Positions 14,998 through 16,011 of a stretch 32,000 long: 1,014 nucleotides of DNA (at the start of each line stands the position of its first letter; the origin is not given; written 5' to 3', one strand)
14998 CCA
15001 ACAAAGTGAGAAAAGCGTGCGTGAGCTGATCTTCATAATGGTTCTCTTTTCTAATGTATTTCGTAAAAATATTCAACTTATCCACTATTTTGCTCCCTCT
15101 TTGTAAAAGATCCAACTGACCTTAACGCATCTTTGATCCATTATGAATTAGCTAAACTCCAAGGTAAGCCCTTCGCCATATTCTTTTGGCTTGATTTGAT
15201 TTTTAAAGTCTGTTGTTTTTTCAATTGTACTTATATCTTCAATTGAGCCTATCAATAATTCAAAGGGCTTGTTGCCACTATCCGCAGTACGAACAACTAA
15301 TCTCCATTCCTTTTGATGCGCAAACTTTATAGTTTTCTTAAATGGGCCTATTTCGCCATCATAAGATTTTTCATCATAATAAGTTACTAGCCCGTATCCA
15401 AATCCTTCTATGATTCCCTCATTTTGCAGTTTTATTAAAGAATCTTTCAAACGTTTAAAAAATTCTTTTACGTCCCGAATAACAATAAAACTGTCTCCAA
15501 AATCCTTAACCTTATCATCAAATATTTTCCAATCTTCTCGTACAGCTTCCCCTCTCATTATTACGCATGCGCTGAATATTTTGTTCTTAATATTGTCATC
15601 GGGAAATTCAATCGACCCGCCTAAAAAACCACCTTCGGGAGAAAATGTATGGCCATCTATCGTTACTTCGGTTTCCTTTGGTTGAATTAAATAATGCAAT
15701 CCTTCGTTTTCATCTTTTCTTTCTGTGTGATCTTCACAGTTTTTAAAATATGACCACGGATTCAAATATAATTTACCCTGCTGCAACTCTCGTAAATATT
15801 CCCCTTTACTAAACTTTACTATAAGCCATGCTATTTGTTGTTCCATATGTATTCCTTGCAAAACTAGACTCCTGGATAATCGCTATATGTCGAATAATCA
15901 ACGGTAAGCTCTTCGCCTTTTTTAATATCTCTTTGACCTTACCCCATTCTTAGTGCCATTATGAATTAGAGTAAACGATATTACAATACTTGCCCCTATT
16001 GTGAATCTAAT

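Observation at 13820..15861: Two-gene cassette of unknown function (PD-(D/E)XK-like 431-aa protein + 237-aa protein) in an integrase-flanked hotspot: candidate defence module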

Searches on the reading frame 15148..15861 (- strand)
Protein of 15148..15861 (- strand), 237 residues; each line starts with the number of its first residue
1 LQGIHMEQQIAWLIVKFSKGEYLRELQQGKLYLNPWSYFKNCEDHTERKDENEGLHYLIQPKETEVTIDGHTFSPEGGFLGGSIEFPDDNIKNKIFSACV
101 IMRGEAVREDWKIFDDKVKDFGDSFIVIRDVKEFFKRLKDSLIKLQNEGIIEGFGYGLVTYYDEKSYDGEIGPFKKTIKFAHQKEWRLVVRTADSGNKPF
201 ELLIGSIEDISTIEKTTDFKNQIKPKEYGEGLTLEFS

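Call 4: search_protein_families(library=pfam, proteins=[window:15148-15861:-], max_evalue=1)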
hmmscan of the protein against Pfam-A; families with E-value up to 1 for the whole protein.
window:15148-15861:- (237 aa): 1 family
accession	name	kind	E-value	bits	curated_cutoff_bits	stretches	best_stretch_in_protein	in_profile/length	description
PF11185.13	DUF2971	-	0.032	16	22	1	81-188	11-89/89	Protein of unknown function (DUF2971)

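Call 5: search_protein_families(library=padloc, proteins=[window:15148-15861:-], max_evalue=1)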
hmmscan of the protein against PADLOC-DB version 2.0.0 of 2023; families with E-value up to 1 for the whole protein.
window:15148-15861:- (237 aa): 0 families

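Call 6: search_protein_families(library=ncbifam, proteins=[window:15148-15861:-], max_evalue=1)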
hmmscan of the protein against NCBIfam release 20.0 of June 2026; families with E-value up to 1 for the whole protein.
window:15148-15861:- (237 aa): 0 families

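Call 7: search_protein_families(library=phrogs, proteins=[window:15148-15861:-], max_evalue=1)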
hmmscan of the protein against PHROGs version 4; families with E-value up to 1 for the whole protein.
window:15148-15861:- (237 aa): 6 families
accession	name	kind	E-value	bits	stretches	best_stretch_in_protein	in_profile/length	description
phrog_26561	-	unknown function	7.1e-23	82.5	1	8-223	8-244/249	-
phrog_13198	-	unknown function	4.9e-05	23.9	1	16-57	24-64/230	-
phrog_13416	-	unknown function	0.14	12.6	0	175-222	161-205/260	-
phrog_18677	-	unknown function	0.18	13.1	1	86-140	56-109/121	-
phrog_27582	-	unknown function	0.3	12.3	1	106-126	40-60/66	-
phrog_27115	-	unknown function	0.35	12.2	0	12-36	20-43/89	-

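Call 9: find_homologous_proteins(query=window:15148-15861:-)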
Query window:15148-15861:- (237 aa): 7 proteins with E <= 0.001 among 472 candidates.
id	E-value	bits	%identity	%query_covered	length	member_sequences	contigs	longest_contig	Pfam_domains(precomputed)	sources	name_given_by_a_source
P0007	2.2e-153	527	100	98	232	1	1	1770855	-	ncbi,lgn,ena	-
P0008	1.0e-101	357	66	98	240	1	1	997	-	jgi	jgi:hypothetical protein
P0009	3.8e-83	297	58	98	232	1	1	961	-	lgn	-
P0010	1.5e-45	174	44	95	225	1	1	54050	-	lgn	-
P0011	4.7e-23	100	32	91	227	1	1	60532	-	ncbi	-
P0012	1.2e-18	85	34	79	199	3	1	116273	-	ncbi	-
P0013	9.0e-18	83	33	79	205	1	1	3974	-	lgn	-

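Call 11: search_solved_structures(query=window:15148-15861:-, max_evalue=10)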
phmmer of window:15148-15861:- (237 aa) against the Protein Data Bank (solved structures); distinct sequences matched with E-value up to 10: 4.
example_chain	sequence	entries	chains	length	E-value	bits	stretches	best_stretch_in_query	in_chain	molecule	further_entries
6wvs_A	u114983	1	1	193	0.00098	21.8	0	106-139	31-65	DeNovoTIM15 hyperstable de novo TIM barrel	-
7p12_A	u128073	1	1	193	0.005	19.5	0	106-139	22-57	DeNovoTIM13-SB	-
6yqx_A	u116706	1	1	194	0.0053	19.4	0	106-138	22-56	de novo designed TIM barrel DeNovoTIM13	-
8j59_A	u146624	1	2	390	0.92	12.1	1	157-199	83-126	NADPH dehydrogenase afvA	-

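Call 15: find_encoding_contigs(protein=P0010, flank=8000, max_places=3)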
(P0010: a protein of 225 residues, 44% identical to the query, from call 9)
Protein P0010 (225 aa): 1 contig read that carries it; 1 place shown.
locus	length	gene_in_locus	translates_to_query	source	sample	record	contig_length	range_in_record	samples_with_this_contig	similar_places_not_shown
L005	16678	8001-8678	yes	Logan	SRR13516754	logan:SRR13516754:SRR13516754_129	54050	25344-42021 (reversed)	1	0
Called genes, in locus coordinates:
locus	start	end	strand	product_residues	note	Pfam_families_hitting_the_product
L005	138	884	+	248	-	-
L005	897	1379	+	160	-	-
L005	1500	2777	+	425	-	-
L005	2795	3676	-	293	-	PF02091:tRNA-synt_2e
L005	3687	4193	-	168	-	PF01288:HPPK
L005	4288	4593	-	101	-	-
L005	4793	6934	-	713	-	PF01138:RNase_PH, PF03725:RNase_PH_C, PF03726:PNPase, PF01138:RNase_PH, PF00013:KH_1, PF00575:S1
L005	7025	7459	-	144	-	-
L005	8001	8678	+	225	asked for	-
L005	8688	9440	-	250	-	PF11967:RecO_N, PF02565:RecO_C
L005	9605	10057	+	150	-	-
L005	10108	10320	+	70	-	-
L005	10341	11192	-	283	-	PF02775:TPP_enzyme_C, PF12367:PFO_beta_C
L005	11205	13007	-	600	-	PF01558:POR, PF01855:POR_N, PF02780:Transketolase_C (faint), PF17147:PFOR_II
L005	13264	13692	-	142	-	PF03692:CxxCxxCC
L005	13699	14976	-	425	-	PF00515:TPR_1 (faint), PF07719:TPR_2 (faint), PF13371:TPR_9 (faint), PF13432:TPR_16 (faint), PF13431:TPR_17 (faint), PF14559:TPR_19 (faint), PF13414:TPR_11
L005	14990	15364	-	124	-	PF04316:FlgM (faint)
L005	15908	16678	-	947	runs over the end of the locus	PF00005:ABC_tran (faint), PF02463:SMC_N (faint), PF03193:RsgA_GTPase (faint), PF13191:AAA_16 (faint), PF13555:AAA_29 (faint), PF20720:nSTAND3 (faint), PF17760:UvrA_inter, PF17755:UvrA_DNA-bind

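Call 16: find_encoding_contigs(protein=P0011, flank=8000, max_places=3)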
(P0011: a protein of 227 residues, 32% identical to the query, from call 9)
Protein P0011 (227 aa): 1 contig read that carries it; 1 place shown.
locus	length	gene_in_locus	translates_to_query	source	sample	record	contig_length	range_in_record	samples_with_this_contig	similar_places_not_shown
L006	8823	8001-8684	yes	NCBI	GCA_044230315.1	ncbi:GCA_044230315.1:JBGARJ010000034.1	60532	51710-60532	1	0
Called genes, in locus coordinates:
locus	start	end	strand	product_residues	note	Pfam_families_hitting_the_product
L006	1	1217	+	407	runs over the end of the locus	PF19276:HD_assoc_2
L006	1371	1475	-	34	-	-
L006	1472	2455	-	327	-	PF13442:Cytochrome_CBB3 (faint), PF00034:Cytochrom_C (faint)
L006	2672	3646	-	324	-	PF00034:Cytochrom_C (faint), PF13442:Cytochrome_CBB3 (faint)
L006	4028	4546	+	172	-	PF04542:Sigma70_r2, PF08281:Sigma70_r4_2, PF04545:Sigma70_r4 (weak)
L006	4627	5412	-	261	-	PF00106:adh_short, PF13561:adh_short_C2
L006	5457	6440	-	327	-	PF08885:GSCFA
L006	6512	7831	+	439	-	-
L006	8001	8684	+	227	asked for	-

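Call 17: find_encoding_contigs(protein=P0012, flank=8000, max_places=3)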
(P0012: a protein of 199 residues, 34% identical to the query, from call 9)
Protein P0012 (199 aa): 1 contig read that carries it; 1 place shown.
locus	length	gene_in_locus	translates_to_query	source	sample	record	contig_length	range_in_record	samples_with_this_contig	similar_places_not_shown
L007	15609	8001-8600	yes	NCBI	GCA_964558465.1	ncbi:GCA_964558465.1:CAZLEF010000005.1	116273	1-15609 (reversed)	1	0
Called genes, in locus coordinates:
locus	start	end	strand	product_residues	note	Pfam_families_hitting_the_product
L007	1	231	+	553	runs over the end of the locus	PF00916:Sulfate_transp, PF16983:MFS_MOT1 (weak)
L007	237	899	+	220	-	PF10677:DUF2490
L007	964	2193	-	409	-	PF12679:ABC2_membrane_2, PF12698:ABC2_membrane_3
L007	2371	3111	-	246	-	PF00005:ABC_tran, PF13304:AAA_21 (faint)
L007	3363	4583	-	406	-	PF07690:MFS_1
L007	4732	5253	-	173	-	PF20594:DUF6794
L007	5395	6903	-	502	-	PF01204:Trehalase, PF22422:MGH1-like_GH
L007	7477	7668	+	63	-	-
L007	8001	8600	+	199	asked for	-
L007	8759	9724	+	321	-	PF02661:Fic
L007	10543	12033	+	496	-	-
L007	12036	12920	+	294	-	PF02086:MethyltransfD12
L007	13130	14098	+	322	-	PF01370:Epimerase, PF04321:RmlD_sub_bind (weak), PF16363:GDP_Man_Dehyd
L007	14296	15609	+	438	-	?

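Call 18: find_encoding_contigs(protein=P0008, flank=8000, max_places=3)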
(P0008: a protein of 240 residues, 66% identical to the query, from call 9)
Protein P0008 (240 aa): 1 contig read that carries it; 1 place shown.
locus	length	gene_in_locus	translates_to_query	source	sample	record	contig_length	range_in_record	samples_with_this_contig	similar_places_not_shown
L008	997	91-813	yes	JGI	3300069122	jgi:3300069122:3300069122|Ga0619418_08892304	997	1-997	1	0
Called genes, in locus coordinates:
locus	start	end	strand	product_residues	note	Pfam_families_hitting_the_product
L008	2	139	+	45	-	?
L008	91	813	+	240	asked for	-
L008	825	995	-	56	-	?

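Call 24: search_protein_families(library=pfam, alignment_id=A2, max_evalue=1)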
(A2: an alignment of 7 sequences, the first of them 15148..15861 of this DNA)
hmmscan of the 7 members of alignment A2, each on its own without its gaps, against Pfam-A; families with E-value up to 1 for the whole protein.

A. member 1, window:15148-15861:- (237 aa): 1 family
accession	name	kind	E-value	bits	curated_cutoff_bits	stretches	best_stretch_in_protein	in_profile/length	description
PF11185.13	DUF2971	-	0.032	16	22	1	81-188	11-89/89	Protein of unknown function (DUF2971)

B. families by the number of members that match (of 7 scanned): 5 families
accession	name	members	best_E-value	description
PF11185.13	DUF2971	3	0.017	Protein of unknown function (DUF2971)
PF01818.22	Translat_reg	1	0.083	Bacteriophage translational regulator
PF25144.1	Zn_ribbon_IFT122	1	0.15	IFT122, zinc ribbon domain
PF14147.11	Spore_YhaL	1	0.21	Sporulation protein YhaL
PF13978.11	DUF4223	1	0.23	Protein of unknown function (DUF4223)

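Call 40: predict_structure(alignment_id=A2)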
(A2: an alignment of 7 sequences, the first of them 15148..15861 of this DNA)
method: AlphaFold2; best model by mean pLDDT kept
length: 237 residues; sequences in the alignment: 7
mean_pLDDT: 60.8   pTM: 0.67
mean pLDDT of the five models: 60.8, 59.3, 51.1, 49.6, 49.1
residues with pLDDT >= 90: 9; 70-90: 93; 50-70: 61; < 50: 74
segments of 3 or more residues with pLDDT < 50: 1-9, 41-90, 108-110, 116-120, 230-232
pLDDT, mean of each block of 10 residues (from residue 1): 36 70 84 69 38 28 27 25 33 74 53 50 72 82 89 79 64 68 75 75 89 74 53 47
secondary structure, 60 per line:
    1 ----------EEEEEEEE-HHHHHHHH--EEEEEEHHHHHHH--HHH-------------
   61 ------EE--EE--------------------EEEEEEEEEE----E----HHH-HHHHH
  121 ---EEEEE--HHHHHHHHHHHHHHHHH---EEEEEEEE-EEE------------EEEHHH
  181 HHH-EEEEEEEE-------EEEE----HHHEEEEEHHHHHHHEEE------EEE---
elements in order: E11-18 H20-27 E30-35 H36-42 E93-102 H116-120 E124-128 H131-147 E151-158 E160-162 E175-177 H178-183 E185-192 E200-203 E211-215 H216-222 E223-225 E232-234

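Call 44: search_protein_representatives(alignment_id=A2)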
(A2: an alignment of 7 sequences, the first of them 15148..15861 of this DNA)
Query: 7 sequences, 230 profile positions. Proteins with E-value up to 0.001 (for the whole library): 3269; up to 1e-10: 1726; up to 1e-30: 179. The best 150 are listed.
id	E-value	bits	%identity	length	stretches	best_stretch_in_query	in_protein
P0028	5.5e-78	278.1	-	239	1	5-226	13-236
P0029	8.1e-72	257.9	-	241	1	7-222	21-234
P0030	1.8e-64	233.9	-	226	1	6-229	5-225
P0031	4.8e-60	219.4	-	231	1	6-226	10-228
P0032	4.2e-59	216.3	-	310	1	3-229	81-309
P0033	1.7e-57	211.1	-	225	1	5-222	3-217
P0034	9.6e-56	205.3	-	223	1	2-213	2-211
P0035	1.6e-55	204.6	-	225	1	7-220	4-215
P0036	4.3e-55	203.2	-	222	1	7-218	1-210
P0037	3.8e-54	200.1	-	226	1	7-226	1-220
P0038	1.4e-53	198.2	-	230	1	6-226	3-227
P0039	3.6e-53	196.9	-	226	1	3-217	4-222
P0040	4.1e-53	196.7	-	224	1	8-219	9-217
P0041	5.9e-53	196.2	-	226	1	8-229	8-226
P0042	8.8e-53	195.6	-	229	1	8-228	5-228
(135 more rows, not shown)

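Call 48: search_protein_families(library=pfam, alignment_id=A4, max_evalue=0.1)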
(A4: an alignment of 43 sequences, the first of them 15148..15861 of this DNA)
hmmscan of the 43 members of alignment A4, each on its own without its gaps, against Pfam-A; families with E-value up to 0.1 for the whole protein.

A. member 1, window:15148-15861:- (237 aa): 1 family
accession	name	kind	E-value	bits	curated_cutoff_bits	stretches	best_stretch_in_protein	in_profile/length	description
PF11185.13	DUF2971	-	0.032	16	22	1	81-188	11-89/89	Protein of unknown function (DUF2971)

B. families by the number of members that match (of 43 scanned): 9 families
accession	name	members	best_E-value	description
PF11185.13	DUF2971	8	0.00054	Protein of unknown function (DUF2971)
PF10474.15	Syndetin_C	1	0.0046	Syndetin, C-terminal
PF22670.1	Gp10_D3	1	0.0095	Baseplate wedge protein gp10 domain 3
PF04689.18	S1FA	1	0.011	DNA binding protein S1FA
PF11043.13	Anti-RecBCD_p2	1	0.032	Bacteriophage P22, anti-RecBCD protein 2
PF22565.1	mSLOG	1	0.043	Minimal SLOG domain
PF23310.1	TPR_27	1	0.071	Plant tetratrico peptide repeats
PF01818.22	Translat_reg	1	0.083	Bacteriophage translational regulator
PF24522.1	KRIT1_FRMD8_FERM_C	1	0.087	KRIT1/FRMD8, FERM domain C-lobe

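Call 50: search_protein_families(library=padloc, alignment_id=A4, max_evalue=0.1)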
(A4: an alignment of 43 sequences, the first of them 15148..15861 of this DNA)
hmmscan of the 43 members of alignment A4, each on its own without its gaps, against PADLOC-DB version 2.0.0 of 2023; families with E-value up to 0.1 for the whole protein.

A. member 1, window:15148-15861:- (237 aa): 0 families

B. families by the number of members that match (of 43 scanned): 4 families
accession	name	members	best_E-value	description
PDLC04990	PDC-S31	2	0.0045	-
PDLC04993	PDC-S31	1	0.004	-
PDLC00756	Effector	1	0.023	Phospholipase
PDLC03567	REase_II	1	0.044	Type II restriction enzyme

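Call 58: fold_search(model_id=the predicted structure, library=pdb)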
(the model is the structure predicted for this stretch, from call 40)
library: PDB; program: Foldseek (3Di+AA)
matches with E <= 10: 257; with E <= 0.001: 0
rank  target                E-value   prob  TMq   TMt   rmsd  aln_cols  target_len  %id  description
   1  5ed6_A                3.8e-01  0.11  0.15  0.25  12.1       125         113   11  crystal structure of human Hint1 H114A mutant complexing with ATP (released 2017-01-25)
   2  6g9z_B                4.5e-01  0.07  0.15  0.23  12.2       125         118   10  Crystal structure of human histidine triad nucleotide-binding protein 1 (hHINT1) crystallized at P212121 space group,  (released 2018-04-18)
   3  5ipc_B                5.1e-01  0.09  0.15  0.26  12.0       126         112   12  Human Histidine Triad Nucleotide Binding Protein 1 (hHint1) H112N mutant nucleoside thiophosphoramidate substrate comp (released 2017-03-15)
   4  1kpa_A                5.1e-01  0.08  0.15  0.26  12.0       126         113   13  PKCI-1-ZINC (released 1996-07-11)
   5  4eqe_A                5.4e-01  0.08  0.15  0.25  12.0       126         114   12  Crystal structure of histidine triad nucleotide-binding protein 1 (HINT1) from human complexed with Lys-AMS (released 2012-05-02)
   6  5ipb_B                5.7e-01  0.08  0.15  0.26  12.0       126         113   13  Human Histidine Triad Nucleotide Binding Protein 1 (hHint1) H112N mutant (released 2017-03-15)
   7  5km6                  6.5e-01  0.06  0.14  0.22  12.2       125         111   10  Human Histidine Triad Nucleotide Binding Protein 1 (hHint1) H112N mutant Ara-A nucleoside phosphoramidate substrate comp (released 2017-06-28)
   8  6j5z_B                6.9e-01  0.08  0.14  0.24  12.1       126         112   12  Crystal structure of human HINT1 mutant complexing with AP3A (released 2019-09-25)
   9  8v1y_D                6.9e-01  0.08  0.14  0.24  14.9       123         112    8  Composite map of AMPylated GlnA bound to hinT (released 2024-11-27)
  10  6j65_A                6.9e-01  0.07  0.14  0.25  12.0       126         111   13  Crystal structure of human HINT1 mutant complexing with AP4A II (released 2019-09-25)
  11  6ypx_AAA              6.9e-01  0.06  0.14  0.23  12.2       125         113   10  Human histidine triad nucleotide-binding protein 2 (hHINT2) refined to 2.11 A in C2221 space group (released 2020-04-29)
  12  1kpc_D                6.9e-01  0.05  0.14  0.22  12.1       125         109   10  PKCI-1-APO+ZINC (released 1996-07-11)
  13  6ypr                  7.3e-01  0.10  0.14  0.27   7.7        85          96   10  Human histidine triad nucleotide-binding protein 2 (hHINT2) refined to 1.26 A in H32 space group (released 2020-04-29)
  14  4ini_A                7.3e-01  0.07  0.15  0.26  12.2       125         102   11  Human Histidine Triad Nucleotide Binding Protein 2 with Bound AMP (released 2013-05-22)
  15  5waa_B                7.8e-01  0.08  0.15  0.24  12.1       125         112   10  Human Histidine Triad Nucleotide Binding Protein 1 (hHint1) C84R mutant (released 2018-06-06)
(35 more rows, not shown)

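Call 66: search_solved_structures(query=A4, max_evalue=10, show_alignments=3)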
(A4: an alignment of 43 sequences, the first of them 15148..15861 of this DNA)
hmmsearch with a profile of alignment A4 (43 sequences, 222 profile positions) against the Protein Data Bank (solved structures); distinct sequences matched with E-value up to 10: 0.

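Call 76: find_related_loci(query=A2, collection=metagenome_contigs, flank=6000)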
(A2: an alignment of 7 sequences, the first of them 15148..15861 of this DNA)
Query A2 (237 aa) in metagenome_contigs; peptide patterns used: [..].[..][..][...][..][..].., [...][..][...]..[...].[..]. (x = any residue, [..] = any of these).
283 stretches matched a pattern; 7 encode a relative of the query (tblastn E <= 1e-3); 7 distinct loci.
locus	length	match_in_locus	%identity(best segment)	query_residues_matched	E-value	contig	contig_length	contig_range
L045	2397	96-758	41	12-237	9e-52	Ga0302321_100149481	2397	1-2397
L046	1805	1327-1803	41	12-173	2e-38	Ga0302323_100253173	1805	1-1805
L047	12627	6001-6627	33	10-222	9e-29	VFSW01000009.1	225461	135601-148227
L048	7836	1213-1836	33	10-220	1e-24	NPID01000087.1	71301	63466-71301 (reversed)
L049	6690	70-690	30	4-213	4e-22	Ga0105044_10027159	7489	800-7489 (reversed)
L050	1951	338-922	30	12-212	1e-15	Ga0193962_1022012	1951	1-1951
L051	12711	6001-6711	22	6-221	5e-12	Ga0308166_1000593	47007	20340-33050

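Call 77: find_related_loci(query=A2, collection=viral_contigs, flank=6000)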
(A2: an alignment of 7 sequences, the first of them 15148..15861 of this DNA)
Query A2 (237 aa) in viral_contigs; peptide patterns used: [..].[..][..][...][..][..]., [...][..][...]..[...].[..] (x = any residue, [..] = any of these).
249 stretches matched a pattern; 3 encode a relative of the query (tblastn E <= 1e-3); 3 distinct loci.
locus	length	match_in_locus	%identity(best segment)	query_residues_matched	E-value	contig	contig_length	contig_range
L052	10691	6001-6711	22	6-221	4e-12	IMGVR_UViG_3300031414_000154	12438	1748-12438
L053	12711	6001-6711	22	6-221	4e-12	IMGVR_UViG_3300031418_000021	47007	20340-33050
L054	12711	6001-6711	21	6-221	8e-10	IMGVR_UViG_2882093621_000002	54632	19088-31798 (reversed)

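Call 79: search_dna_similar(query=window:15148-15861:-, collection=plasmids, mode=protein, max_evalue=0.01, max_rows=15)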
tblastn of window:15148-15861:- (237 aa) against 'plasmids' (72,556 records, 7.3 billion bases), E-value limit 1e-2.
Records with a match: 11; places in all: 11; records where one place covers at least 80% of the query: 10.
Best place of each record, by identity: <60% 11.
By first word of the organism name: Photobacterium 2; Acinetobacter 2; Pseudomonas 2; Aquicella 1; Shewanella 1; Methylobacterium 1; Flammeovirga 1; Paraburkholderia 1.
By predicted mobility (MOB-suite, as given by PLSDB): conjugative 6; non-mobilizable 5.
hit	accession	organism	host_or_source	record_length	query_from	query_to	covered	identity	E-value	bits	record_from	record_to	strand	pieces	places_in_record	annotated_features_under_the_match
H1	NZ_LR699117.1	Aquicella lusitana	Borehole HDN1, spa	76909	14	221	88%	31.0%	2e-18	91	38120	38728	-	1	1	hypothetical protein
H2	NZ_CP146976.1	Photobacterium damselae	-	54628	5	234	97%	26.9%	6e-14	78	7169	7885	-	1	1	hypothetical protein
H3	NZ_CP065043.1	Photobacterium damselae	Seriola lalandi,cell culture,caudal ...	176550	5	234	97%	26.9%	6e-14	78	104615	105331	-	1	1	hypothetical protein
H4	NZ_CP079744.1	Acinetobacter baumannii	Homo sapiens,human reacheal aspirate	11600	10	226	92%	27.0%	4e-6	54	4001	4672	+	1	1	hypothetical protein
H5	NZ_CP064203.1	Acinetobacter baumannii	Homo sapiens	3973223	10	226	92%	27.0%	4e-6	54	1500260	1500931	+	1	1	none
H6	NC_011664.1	Shewanella baltica OS223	-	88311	12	213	85%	28.5%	1e-8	62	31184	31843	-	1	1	hypothetical protein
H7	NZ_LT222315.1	Pseudomonas cerasi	Prunus cerasus (sour cherry),Sour ...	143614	29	224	83%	27.9%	2e-12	74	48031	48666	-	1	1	hypothetical protein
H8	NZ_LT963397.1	Pseudomonas cerasi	-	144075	29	224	83%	27.9%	2e-12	74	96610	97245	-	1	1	hypothetical protein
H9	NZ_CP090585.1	Methylobacterium radiotolerans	Pure isolate,Urban soil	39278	6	224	92%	24.9%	8e-12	72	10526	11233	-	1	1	hypothetical protein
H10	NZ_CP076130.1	Flammeovirga kamogawensis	single bacterial isolate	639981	6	213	88%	25.2%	3e-7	58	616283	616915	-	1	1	hypothetical protein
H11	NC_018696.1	Paraburkholderia phenoliruptrix BR3459a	Mimosa flocculosa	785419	116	209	34%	42.2%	2e-4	70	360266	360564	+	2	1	hypothetical protein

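Call 80: search_dna_similar(query=window:15148-15861:-, collection=phages, mode=protein, max_evalue=0.01, max_rows=15)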
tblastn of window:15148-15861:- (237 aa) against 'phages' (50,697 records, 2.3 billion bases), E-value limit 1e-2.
No match.

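Call 83: get_annotated_region(hit=H1, flank=5000)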
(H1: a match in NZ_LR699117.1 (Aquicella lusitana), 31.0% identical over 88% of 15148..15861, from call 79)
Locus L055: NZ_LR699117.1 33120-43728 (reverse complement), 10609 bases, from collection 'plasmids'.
description: Aquicella lusitana strain SGT-39 plasmid 4
organism: Aquicella lusitana (NCBI taxid 254246)
taxonomy: Bacteria; Pseudomonadota; Gammaproteobacteria; Legionellales; Coxiellaceae; Aquicella; Aquicella lusitana
host: -; source: Borehole HDN1, spa; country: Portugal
typing (MOB-suite, as given by PLSDB): non-mobilizable
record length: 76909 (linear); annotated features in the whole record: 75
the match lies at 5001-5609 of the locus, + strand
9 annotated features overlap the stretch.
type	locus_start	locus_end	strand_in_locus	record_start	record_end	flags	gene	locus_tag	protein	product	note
CDS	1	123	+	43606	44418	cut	-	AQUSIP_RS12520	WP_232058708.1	CHASE3 domain-containing protein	-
CDS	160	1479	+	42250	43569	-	-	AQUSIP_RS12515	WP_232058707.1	sensor domain-containing diguanylate cyclase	GO:0009966 - regulation of signal transduction [Evidence IEA]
CDS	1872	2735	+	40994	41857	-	-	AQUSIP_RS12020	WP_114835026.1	AbiJ-NTD4 domain-containing protein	-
CDS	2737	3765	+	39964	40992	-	-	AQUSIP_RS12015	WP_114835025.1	DNA-binding protein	-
CDS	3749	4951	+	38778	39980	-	-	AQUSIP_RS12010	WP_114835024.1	tyrosine-type recombinase/integrase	GO:0015074 - DNA integration [Evidence IEA]; GO:0006310 - DNA recombination [Evidence IEA]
CDS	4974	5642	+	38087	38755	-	-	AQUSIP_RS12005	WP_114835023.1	hypothetical protein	-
CDS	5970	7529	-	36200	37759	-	ltrA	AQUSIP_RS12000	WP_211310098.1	group II intron reverse transcriptase/maturase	GO:0000373 - Group II intron splicing [Evidence IEA]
CDS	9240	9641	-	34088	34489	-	-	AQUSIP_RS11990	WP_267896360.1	arsenate reductase ArsC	-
CDS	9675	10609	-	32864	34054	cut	-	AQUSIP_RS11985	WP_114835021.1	MFS transporter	-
